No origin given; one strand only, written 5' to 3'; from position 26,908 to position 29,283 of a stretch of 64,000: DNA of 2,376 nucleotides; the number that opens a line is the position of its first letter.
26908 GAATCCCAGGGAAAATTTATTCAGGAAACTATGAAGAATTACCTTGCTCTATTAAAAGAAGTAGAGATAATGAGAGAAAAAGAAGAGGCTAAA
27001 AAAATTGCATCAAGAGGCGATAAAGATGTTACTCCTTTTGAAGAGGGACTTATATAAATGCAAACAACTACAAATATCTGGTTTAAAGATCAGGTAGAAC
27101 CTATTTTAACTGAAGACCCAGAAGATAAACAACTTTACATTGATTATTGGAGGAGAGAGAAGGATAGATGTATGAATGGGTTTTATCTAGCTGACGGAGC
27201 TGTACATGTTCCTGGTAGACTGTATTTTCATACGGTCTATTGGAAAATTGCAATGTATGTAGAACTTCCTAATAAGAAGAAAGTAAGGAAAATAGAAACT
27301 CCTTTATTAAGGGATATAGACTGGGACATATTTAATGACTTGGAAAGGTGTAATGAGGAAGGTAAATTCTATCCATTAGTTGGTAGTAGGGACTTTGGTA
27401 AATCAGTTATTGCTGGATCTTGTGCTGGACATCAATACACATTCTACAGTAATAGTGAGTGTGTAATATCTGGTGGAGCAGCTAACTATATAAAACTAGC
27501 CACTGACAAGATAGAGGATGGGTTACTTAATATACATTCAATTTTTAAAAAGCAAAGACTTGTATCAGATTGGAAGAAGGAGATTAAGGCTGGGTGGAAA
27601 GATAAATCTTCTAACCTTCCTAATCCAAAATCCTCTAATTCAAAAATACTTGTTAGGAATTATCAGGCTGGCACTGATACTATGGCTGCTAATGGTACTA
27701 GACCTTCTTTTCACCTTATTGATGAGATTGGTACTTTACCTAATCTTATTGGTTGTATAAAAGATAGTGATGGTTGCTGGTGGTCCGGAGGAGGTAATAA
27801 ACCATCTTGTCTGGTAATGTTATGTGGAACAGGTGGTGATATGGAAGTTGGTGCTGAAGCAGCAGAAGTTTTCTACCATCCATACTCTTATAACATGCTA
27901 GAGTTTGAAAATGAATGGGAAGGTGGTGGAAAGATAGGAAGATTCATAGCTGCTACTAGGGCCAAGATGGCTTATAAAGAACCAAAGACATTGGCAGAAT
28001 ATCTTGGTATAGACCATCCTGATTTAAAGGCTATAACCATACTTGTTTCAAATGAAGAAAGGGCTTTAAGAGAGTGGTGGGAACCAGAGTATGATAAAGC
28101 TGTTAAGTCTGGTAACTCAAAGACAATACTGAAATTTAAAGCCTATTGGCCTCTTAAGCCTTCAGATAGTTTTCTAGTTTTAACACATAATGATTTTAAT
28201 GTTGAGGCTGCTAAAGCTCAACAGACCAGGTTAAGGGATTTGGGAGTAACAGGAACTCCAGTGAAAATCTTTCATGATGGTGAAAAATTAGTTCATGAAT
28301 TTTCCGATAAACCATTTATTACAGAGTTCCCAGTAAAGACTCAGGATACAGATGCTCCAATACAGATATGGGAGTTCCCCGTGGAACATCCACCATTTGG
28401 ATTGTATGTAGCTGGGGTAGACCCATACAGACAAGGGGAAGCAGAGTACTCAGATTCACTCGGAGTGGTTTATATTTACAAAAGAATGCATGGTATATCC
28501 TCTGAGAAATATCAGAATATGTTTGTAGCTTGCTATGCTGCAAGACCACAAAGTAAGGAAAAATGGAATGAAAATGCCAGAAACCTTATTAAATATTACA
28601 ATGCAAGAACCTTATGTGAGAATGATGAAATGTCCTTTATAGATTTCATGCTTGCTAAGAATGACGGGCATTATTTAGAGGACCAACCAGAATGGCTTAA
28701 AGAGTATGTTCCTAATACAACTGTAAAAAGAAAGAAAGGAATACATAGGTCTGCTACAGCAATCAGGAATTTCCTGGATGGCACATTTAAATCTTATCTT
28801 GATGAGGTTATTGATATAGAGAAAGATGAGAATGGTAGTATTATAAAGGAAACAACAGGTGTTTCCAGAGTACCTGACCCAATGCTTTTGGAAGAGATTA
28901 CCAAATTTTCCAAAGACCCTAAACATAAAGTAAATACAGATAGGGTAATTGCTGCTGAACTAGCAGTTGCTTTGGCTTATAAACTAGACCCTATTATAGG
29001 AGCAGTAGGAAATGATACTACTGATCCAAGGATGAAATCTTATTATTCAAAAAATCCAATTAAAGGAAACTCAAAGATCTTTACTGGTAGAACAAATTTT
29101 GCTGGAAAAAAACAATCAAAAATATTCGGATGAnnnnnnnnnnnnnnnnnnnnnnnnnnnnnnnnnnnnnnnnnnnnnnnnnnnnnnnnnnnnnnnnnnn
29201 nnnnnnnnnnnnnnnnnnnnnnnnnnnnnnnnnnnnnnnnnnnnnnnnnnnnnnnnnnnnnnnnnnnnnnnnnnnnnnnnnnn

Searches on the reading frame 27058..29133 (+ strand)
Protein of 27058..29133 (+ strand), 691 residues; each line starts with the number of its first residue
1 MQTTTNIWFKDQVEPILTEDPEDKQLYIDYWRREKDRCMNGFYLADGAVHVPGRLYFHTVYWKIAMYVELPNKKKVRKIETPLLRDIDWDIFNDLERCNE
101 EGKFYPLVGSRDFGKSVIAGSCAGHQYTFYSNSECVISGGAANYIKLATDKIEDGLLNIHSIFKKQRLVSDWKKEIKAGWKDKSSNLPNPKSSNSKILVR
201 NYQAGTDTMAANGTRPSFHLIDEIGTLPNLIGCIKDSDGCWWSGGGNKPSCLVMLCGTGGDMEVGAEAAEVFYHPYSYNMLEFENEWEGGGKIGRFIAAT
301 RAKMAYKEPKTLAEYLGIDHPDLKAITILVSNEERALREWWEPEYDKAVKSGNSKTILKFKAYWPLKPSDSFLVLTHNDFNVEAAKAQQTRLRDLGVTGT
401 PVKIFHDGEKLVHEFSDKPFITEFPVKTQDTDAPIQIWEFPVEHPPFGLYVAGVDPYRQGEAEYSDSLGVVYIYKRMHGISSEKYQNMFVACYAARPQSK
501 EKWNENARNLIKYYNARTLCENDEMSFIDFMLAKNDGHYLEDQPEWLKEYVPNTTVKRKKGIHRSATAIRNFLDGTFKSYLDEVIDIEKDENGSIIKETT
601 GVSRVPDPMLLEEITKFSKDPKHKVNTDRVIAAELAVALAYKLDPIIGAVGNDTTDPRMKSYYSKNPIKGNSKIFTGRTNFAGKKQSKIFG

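Call 24: search_protein_families(library=phrogs, proteins=[window:27058-29133:+], max_evalue=0.00001)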
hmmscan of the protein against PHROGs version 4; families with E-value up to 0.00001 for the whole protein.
window:27058-29133:+ (691 aa): 1 family
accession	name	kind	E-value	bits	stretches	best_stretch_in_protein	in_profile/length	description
phrog_6681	-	head and packaging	2.5e-69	235.4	1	21-644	85-726/758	terminase large subunit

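Call 25: search_dna_similar(query=window:27058-29133:+, collection=phages, mode=protein, max_rows=12)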
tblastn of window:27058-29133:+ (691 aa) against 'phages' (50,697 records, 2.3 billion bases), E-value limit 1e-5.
Records with a match: 128; places in all: 128; records where one place covers at least 80% of the query: 46.
Best place of each record, by identity: <60% 128.
By first word of the organism name: uncultured 43; Bacteroides 30; Flavobacterium 29; Cellulophaga 9; Bacteriophage 6; IAS 2; Azobacteroides 2; Leptolyngbya 1; Bohxovirus 1; Dulem 1; and 4 more.
By host as written in the record: - 52; Bacteroides intestinalis DSM 108646 25; Flavobacterium psychrophilum 950106-1/1 12; Flavobacterium psychrophilum strain FPS-D10 3; Flavobacterium psychrophilum 020612-2/1 3; Cellulophaga baltica #18 2; Cellulophaga baltica #4 2; Cellulophaga baltica #17 2; and 18 more.
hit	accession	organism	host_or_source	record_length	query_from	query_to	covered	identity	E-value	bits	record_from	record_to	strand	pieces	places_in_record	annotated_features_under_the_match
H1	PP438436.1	Leptolyngbya phage Lbo-JY46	Leptolyngbya boryana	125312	22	647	91%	35.4%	6e-93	322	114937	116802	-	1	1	hypothetical protein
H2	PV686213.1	Bohxovirus sp. 'endotrachealis'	endotracheal aspirate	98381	7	642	92%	29.0%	8e-40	164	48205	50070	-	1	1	hypothetical protein (x6)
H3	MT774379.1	uncultured phage cr118_1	human feces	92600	21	643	90%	28.2%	6e-17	167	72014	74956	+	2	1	terminase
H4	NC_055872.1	uncultured phage cr118_1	human feces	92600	21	643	90%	28.2%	6e-17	167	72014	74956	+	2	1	terminase large subunit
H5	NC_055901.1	uncultured phage cr130_1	Rhesus macaque feces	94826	21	642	90%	28.1%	5e-43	173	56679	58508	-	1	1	terminase large subunit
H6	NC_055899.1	uncultured phage cr124_1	human feces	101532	21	642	90%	27.9%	1e-43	176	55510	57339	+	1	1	terminase large subunit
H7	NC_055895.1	uncultured phage cr7_1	human feces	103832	12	642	90%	27.9%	3e-21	176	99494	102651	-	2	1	terminase large subunit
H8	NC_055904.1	uncultured phage cr273_1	pig feces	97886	21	642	90%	27.7%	3e-43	174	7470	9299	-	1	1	terminase large subunit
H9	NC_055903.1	uncultured phage cr272_1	pig feces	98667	21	642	90%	27.7%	3e-43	174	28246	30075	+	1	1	terminase large subunit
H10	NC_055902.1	uncultured phage cr131_1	Rhesus macaque feces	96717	21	642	89%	27.9%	4e-20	173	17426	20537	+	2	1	terminase large subunit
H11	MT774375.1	uncultured phage cr50_1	human feces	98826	21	632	89%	27.7%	9e-46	182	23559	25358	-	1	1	terminase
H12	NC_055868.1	uncultured phage cr50_1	human feces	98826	21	632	89%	27.7%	9e-46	182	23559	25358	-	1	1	terminase large subunit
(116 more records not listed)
